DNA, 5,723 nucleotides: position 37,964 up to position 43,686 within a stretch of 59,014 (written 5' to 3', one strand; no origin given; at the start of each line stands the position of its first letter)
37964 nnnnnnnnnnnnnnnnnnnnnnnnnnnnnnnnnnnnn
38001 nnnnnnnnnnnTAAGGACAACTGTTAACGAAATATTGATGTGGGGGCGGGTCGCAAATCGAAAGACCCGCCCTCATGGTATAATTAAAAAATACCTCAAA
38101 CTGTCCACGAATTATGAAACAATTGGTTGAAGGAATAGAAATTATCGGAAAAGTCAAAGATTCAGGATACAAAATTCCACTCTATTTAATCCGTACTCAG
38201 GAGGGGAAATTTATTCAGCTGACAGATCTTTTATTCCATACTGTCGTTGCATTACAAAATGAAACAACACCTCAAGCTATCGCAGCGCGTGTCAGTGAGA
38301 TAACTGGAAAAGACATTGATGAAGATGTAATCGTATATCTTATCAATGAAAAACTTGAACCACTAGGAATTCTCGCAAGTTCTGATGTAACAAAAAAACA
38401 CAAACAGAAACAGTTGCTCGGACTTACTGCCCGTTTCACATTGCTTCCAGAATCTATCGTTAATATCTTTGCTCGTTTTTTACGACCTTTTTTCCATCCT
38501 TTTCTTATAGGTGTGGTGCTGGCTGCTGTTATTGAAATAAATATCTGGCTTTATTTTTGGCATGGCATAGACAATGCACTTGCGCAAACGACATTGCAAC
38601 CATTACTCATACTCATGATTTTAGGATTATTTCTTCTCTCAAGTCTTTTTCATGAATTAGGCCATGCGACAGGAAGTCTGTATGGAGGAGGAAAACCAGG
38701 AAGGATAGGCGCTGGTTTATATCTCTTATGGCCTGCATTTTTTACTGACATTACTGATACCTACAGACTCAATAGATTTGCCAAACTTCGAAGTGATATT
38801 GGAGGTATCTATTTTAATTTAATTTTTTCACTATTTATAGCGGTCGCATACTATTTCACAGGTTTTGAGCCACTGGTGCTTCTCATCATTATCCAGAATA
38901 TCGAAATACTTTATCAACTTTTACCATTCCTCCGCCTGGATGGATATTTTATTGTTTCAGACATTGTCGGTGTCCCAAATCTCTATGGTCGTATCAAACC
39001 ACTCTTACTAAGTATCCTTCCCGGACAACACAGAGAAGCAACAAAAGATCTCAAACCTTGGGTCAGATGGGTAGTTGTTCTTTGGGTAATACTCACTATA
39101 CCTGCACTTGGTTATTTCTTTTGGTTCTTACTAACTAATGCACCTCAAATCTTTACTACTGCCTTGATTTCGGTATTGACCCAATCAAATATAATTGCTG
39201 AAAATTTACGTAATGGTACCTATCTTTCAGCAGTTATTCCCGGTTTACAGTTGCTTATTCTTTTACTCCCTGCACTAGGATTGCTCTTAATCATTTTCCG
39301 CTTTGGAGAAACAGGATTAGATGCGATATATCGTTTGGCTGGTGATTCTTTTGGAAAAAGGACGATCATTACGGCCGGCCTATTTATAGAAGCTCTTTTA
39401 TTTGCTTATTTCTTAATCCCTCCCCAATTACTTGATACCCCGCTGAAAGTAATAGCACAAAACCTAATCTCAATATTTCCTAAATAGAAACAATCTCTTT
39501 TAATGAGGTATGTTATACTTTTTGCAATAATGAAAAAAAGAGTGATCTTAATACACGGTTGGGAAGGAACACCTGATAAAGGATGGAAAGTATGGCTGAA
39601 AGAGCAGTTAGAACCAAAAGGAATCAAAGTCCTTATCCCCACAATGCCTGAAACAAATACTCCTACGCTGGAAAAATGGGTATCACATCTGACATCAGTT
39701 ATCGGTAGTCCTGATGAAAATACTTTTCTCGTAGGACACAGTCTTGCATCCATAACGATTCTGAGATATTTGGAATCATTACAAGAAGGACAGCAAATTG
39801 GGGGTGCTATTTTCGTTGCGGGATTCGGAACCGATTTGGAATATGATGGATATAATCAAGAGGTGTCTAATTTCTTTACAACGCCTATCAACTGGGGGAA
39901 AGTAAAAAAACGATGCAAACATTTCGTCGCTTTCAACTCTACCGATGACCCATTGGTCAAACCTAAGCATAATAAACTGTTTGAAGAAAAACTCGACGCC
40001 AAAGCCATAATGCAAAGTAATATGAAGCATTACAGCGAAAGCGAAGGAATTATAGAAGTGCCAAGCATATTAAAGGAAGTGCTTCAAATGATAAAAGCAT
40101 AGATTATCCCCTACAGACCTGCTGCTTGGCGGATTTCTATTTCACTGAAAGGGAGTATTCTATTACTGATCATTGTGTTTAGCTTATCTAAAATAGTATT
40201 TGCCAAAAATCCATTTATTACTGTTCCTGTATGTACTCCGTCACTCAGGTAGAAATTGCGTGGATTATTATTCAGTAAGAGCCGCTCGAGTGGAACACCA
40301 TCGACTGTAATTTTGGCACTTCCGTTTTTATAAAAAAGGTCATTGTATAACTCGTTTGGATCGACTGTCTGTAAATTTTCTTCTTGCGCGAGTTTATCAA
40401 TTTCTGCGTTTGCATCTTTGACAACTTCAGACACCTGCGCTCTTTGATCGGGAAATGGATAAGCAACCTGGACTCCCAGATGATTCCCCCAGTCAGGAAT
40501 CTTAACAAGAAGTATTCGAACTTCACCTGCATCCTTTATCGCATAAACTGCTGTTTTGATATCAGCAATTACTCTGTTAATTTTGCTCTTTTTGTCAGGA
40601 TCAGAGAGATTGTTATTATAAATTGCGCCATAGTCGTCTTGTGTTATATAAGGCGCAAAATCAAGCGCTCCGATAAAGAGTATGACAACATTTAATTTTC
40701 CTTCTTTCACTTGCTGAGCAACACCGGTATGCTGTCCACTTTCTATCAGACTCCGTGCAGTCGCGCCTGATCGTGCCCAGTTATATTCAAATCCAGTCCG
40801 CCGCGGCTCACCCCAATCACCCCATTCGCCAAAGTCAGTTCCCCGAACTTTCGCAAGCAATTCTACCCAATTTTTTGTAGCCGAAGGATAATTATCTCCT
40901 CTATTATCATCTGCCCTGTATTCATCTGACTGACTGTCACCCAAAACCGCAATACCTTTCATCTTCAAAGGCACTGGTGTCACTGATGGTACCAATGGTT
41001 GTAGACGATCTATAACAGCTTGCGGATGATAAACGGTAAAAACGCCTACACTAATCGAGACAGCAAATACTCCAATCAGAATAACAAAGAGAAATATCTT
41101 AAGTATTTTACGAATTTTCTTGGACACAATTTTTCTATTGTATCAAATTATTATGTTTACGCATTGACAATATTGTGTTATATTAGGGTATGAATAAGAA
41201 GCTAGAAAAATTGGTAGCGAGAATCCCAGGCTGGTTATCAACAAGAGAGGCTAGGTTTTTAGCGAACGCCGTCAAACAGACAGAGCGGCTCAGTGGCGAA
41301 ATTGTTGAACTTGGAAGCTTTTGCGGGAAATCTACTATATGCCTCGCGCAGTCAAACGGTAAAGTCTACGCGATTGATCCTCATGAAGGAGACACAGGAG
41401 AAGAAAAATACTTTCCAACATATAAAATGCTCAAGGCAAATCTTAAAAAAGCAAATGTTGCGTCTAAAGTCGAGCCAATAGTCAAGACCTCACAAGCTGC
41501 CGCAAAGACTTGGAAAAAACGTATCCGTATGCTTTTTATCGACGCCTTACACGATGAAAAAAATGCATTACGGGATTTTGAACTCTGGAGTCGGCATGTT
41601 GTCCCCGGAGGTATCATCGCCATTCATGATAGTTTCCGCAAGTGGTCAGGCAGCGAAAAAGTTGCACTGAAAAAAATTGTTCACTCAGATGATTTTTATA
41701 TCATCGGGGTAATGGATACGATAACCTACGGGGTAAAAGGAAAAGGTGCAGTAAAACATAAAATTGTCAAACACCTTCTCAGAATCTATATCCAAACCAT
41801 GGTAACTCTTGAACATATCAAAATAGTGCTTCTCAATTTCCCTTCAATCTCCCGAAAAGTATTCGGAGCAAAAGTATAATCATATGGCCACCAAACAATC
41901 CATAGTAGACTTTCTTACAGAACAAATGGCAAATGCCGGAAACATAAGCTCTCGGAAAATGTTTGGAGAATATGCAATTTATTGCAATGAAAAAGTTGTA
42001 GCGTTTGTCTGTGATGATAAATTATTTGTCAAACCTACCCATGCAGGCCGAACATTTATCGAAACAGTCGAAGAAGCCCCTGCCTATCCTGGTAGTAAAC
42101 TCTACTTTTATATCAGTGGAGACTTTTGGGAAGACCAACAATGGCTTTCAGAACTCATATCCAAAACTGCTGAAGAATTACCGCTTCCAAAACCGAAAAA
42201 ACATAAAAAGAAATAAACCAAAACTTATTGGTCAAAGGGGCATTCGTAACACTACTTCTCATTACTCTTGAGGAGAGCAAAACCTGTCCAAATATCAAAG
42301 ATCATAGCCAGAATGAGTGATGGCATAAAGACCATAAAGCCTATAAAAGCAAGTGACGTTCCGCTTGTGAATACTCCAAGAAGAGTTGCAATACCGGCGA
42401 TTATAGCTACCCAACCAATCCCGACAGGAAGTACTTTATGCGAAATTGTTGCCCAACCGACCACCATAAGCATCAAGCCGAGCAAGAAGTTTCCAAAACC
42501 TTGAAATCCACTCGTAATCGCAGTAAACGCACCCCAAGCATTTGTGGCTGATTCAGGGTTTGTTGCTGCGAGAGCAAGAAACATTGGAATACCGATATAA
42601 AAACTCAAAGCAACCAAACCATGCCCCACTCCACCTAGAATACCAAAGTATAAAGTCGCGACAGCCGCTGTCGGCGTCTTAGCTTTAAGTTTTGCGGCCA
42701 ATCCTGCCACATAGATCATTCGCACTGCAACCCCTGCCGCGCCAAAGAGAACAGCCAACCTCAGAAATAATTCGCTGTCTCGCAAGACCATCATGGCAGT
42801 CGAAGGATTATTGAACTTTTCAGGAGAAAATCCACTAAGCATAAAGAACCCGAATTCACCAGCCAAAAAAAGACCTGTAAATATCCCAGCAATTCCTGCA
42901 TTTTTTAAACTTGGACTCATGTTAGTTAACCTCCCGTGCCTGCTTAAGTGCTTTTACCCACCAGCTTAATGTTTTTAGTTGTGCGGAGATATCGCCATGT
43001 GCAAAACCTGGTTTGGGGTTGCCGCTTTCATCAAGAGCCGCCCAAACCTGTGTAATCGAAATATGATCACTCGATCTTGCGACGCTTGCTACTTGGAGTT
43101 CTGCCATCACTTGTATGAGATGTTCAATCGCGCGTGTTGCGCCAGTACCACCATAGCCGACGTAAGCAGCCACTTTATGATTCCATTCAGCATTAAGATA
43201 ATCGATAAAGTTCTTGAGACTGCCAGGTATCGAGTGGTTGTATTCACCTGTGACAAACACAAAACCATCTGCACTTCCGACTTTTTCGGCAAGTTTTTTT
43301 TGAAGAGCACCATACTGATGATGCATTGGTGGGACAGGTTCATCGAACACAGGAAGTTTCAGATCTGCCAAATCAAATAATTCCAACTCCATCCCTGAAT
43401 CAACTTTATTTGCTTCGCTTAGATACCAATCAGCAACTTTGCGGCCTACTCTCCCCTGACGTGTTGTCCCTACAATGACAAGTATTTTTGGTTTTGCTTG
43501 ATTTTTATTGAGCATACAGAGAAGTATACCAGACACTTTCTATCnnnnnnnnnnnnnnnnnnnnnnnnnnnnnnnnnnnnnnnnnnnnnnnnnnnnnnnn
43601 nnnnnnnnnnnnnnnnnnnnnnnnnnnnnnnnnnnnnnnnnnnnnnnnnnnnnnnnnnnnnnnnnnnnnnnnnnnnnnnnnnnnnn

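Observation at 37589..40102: Unannotated 49-aa Cys-rich peptide with a double-glycine-type leader next to an RRE-like/M50 protease fusion: candidate new peptide-maturation or intramembrane-processing module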

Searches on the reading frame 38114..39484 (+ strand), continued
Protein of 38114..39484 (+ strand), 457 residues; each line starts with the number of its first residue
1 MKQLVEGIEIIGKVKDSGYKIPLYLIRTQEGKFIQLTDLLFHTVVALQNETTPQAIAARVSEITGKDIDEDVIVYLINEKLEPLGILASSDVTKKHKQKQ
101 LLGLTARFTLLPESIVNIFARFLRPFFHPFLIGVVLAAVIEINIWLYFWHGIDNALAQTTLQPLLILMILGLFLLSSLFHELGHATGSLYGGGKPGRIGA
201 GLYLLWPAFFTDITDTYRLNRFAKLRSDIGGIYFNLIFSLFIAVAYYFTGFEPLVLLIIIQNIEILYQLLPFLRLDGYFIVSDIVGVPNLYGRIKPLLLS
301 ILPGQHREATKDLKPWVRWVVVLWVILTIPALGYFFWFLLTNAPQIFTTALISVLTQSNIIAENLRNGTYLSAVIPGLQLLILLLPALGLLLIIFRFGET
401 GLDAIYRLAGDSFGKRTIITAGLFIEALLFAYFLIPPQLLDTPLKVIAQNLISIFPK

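Call 43: find_encoding_contigs(protein=P0013, flank=3000, max_places=2)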
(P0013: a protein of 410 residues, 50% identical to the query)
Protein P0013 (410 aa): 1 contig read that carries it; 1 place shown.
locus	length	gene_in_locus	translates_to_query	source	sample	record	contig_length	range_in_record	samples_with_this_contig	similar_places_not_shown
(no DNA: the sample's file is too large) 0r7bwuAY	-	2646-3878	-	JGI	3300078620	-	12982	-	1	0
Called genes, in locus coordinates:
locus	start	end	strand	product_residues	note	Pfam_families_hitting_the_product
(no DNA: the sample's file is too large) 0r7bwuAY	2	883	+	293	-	?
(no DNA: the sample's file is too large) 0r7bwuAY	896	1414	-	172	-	-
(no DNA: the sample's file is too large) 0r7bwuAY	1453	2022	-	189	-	PF01965:DJ-1_PfpI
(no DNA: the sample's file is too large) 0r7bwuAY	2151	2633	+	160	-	-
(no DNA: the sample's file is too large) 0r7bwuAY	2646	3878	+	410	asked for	-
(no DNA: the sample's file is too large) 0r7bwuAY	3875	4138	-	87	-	-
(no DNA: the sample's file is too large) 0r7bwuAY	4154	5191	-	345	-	PF00657:Lipase_GDSL, PF13472:Lipase_GDSL_2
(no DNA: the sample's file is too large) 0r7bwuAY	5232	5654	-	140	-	-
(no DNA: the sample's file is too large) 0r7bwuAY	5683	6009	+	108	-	PF04993:TfoX_N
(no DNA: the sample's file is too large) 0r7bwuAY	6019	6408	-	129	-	PF00903:Glyoxalase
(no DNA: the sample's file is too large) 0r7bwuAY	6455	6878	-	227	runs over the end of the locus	-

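Call 44: find_encoding_contigs(protein=P0017, flank=3000, max_places=2)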
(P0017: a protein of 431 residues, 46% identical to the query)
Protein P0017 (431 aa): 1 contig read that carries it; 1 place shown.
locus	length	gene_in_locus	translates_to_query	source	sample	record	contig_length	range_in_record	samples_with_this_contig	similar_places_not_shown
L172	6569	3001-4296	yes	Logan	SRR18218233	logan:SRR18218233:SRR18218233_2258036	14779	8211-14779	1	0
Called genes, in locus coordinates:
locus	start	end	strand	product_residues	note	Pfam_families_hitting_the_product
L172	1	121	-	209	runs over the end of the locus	PF02469:Fasciclin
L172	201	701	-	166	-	PF22381:Staph_reg_Sar_Rot, PF01047:MarR, PF12802:MarR_2 (weak)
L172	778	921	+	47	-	-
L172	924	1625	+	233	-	PF00657:Lipase_GDSL, PF13472:Lipase_GDSL_2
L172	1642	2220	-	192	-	PF01965:DJ-1_PfpI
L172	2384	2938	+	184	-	-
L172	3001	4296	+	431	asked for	-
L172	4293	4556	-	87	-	-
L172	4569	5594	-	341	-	PF00657:Lipase_GDSL (weak), PF13472:Lipase_GDSL_2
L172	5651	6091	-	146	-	-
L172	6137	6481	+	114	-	PF04993:TfoX_N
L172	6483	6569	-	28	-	?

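Call 47: fold_search(model_id=the predicted structure, library=pdb)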
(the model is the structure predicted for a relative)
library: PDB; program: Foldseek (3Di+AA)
matches with E <= 10: 40; with E <= 0.001: 0
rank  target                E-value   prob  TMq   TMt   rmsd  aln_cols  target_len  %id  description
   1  5v1u_B                1.7e-01  0.99  0.15  0.64   3.9        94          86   11  TbiB1 in Complex with the TbiA(beta) Leader Peptide (released 2018-09-05)
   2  5v1v_A                2.8e-01  0.99  0.15  0.63   4.0        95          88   10  TbiB1 in Complex with the TbiA(alpha) Leader Peptide (released 2018-09-05)
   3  5v1u_A                8.8e-01  0.93  0.15  0.65   3.5        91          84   11  TbiB1 in Complex with the TbiA(beta) Leader Peptide (released 2018-09-05)
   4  8vjl_A                9.8e-01  0.41  0.22  0.33  14.2       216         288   20  SpoIVFB:pro-sigmaK complex (released 2024-10-02)
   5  8b9x_A                2.0e+00  0.44  0.10  0.17  10.7        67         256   13  Chimeric protein of human UFM1 E3 ligase, UFL1, and DDRGK1 (released 2023-10-25)
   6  6ejq_F                2.3e+00  0.35  0.10  0.29  11.4       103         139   14  Crystal structure of a C-terminally truncated small terminase protein from the thermophilic bacteriophage G20c (released 2018-10-10)
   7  5cru_A                2.8e+00  0.02  0.10  0.12  24.4       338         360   11  Crystal structure of the Bro domain of HD-PTP (released 2016-02-24)
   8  4xvn_A                3.1e+00  0.30  0.11  0.33  10.4       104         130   13  Crystal structure of the small terminase from thermophilic phage G20C (released 2016-02-10)
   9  7unh_A                3.1e+00  0.04  0.10  0.15  22.9       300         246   12  De novo designed chlorophyll dimer protein in apo state, SP2 (released 2023-04-19)
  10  3rau_B                3.1e+00  0.02  0.10  0.12  24.4       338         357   10  Crystal structure of the HD-PTP Bro1 domain (released 2011-09-14)
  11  3j9j_A                3.4e+00  0.03  0.12  0.15  23.0       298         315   13  Structure of the capsaicin receptor, TRPV1, determined by single particle electron cryo-microscopy (released 2015-09-02)
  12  6ejq_B                3.9e+00  0.20  0.10  0.29  12.0       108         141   13  Crystal structure of a C-terminally truncated small terminase protein from the thermophilic bacteriophage G20c (released 2018-10-10)
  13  6ejq_D                4.4e+00  0.57  0.10  0.31   4.2        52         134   19  Crystal structure of a C-terminally truncated small terminase protein from the thermophilic bacteriophage G20c (released 2018-10-10)
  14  9e6q_AA               4.4e+00  0.16  0.06  0.10   2.3        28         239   18  Cryo-EM structure of the Pyrobaculum calidifontis 50S ribosomal subunit in complex with Dri (released 2024-11-20)
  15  5crv_A                4.6e+00  0.02  0.10  0.12  24.1       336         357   11  Crystal structure of the Bro domain of HD-PTP in a complex with the core region of STAM2 (released 2016-02-24)
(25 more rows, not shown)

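Call 73: search_solved_structures(query=A1, max_evalue=1)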
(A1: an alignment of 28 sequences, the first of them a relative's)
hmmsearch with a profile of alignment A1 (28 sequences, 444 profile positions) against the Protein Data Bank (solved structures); distinct sequences matched with E-value up to 1: 0.

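Call 75: find_encoding_contigs(protein=P0001, flank=1000, max_places=3)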
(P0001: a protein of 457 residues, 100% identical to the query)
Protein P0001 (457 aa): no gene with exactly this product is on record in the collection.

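Call 87: search_protein_families(library=pfam, proteins=[L085:9882-10622:+, L085:10625-11377:+, L085:5453-6160:+, L085:6227-6712:+], max_evalue=0.01)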
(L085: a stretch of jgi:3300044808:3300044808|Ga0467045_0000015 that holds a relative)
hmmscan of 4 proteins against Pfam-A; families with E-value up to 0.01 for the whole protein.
L085:9882-10622:+ (247 aa): 0 families

L085:10625-11377:+ (251 aa): 0 families

L085:5453-6160:+ (236 aa): 4 families
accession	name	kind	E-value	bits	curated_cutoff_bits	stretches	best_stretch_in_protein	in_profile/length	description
PF04255.20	DUF433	-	4.4e-09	36.5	23.6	1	173-224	3-53/56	Protein of unknown function (DUF433)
PF13411.12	MerR_1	-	0.00059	20.3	21.6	1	26-84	1-59/69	MerR HTH family regulatory protein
PF13384.12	HTH_23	-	0.0022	18.2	24.6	0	17-46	12-38/50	Homeodomain-like domain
PF00376.29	MerR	-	0.0024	18.1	28.2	1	31-52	5-26/38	MerR family regulatory protein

L085:6227-6712:+ (162 aa): 0 families

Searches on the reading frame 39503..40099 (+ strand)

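Call 5: search_protein_families(library=pfam, proteins=[window:39503-40099:+], max_evalue=0.01)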
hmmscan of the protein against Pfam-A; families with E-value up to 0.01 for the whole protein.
window:39503-40099:+ (199 aa): 3 families
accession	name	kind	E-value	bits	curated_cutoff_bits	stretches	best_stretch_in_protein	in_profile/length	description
PF06821.19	Ser_hydrolase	-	3e-22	79.8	22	1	15-191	2-168/172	Serine hydrolase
PF00561.26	Abhydrolase_1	-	0.00011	22.3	25.8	0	14-138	3-137/245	alpha/beta hydrolase fold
PF12697.13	Abhydrolase_6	-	0.001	20.2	26.3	1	14-111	1-94/217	Alpha/beta hydrolase family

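Call 6: search_protein_families(library=ncbifam, proteins=[window:39503-40099:+], max_evalue=0.1)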
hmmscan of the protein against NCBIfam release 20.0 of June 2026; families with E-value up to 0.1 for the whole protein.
window:39503-40099:+ (199 aa): 1 family
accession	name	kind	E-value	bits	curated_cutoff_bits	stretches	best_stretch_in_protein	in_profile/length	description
NF033745.1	class_C_sortase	subfamily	0.0073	16.1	160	1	41-114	101-174/220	class C sortase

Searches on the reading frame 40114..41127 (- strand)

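Call 5: search_protein_families(library=pfam, proteins=[window:40114-41127:-], max_evalue=0.01)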
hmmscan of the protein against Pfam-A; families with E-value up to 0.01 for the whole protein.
window:40114-41127:- (338 aa): 2 families
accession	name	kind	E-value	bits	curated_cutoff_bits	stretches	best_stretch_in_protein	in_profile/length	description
PF00657.28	Lipase_GDSL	-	8.3e-08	33.1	23.6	1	59-301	1-197/208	GDSL-like Lipase/Acylhydrolase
PF13472.12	Lipase_GDSL_2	-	8.4e-07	30.1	32.9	1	61-263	1-155/178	GDSL-like Lipase/Acylhydrolase family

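Call 6: search_protein_families(library=ncbifam, proteins=[window:40114-41127:-], max_evalue=0.1)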
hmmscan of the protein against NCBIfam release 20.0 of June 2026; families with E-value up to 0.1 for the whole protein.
window:40114-41127:- (338 aa): 1 family
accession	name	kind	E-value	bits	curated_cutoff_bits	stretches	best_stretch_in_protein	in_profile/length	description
NF045906.1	LysophlipPlaALeg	equivalog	0.0011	18.2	450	1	171-258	130-214/305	GDSL family lysophospholipase PlaA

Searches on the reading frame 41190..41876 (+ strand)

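Call 5: search_protein_families(library=pfam, proteins=[window:41190-41876:+], max_evalue=0.01)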
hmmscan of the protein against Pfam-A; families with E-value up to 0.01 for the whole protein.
window:41190-41876:+ (229 aa): 1 family
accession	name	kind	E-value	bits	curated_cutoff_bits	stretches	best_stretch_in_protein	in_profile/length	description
PF13578.12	Methyltransf_24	-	9.4e-23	81.5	26.3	1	39-147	1-104/105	Methyltransferase domain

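Call 6: search_protein_families(library=ncbifam, proteins=[window:41190-41876:+], max_evalue=0.1)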
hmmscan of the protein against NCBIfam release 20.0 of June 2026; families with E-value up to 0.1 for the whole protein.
window:41190-41876:+ (229 aa): 0 families

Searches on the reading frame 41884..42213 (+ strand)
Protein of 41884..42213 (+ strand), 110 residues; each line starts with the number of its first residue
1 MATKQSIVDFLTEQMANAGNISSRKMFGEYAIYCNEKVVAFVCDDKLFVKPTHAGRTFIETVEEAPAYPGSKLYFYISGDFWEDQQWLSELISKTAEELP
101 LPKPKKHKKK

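Call 69: search_protein_families(library=pfam, proteins=[window:41884-42213:+], max_evalue=0.001)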
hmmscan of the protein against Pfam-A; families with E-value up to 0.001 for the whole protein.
window:41884-42213:+ (110 aa): 1 family
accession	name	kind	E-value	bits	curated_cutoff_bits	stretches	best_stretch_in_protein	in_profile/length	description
PF04993.18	TfoX_N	-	9.4e-19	67.8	30.1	1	13-97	1-89/91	TfoX N-terminal domain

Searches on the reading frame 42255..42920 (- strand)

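Call 69: search_protein_families(library=pfam, proteins=[window:42255-42920:-], max_evalue=0.001)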
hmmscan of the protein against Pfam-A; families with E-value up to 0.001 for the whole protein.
window:42255-42920:- (222 aa): 1 family
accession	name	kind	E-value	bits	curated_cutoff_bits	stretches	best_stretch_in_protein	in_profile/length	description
PF14329.11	DUF4386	-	1.2e-07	32.3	27.6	1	17-211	9-205/210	Domain of unknown function (DUF4386)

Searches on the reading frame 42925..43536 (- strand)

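Call 69: search_protein_families(library=pfam, proteins=[window:42925-43536:-], max_evalue=0.001)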
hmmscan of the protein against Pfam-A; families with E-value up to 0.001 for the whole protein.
window:42925-43536:- (204 aa): 2 families
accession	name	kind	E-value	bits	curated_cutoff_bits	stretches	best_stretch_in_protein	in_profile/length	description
PF03358.20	FMN_red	-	1.2e-37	129.3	24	1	16-154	1-142/152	NADPH-dependent FMN reductase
PF02525.22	Flavodoxin_2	-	4.2e-12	46.6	27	1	17-125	2-115/198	Flavodoxin-like fold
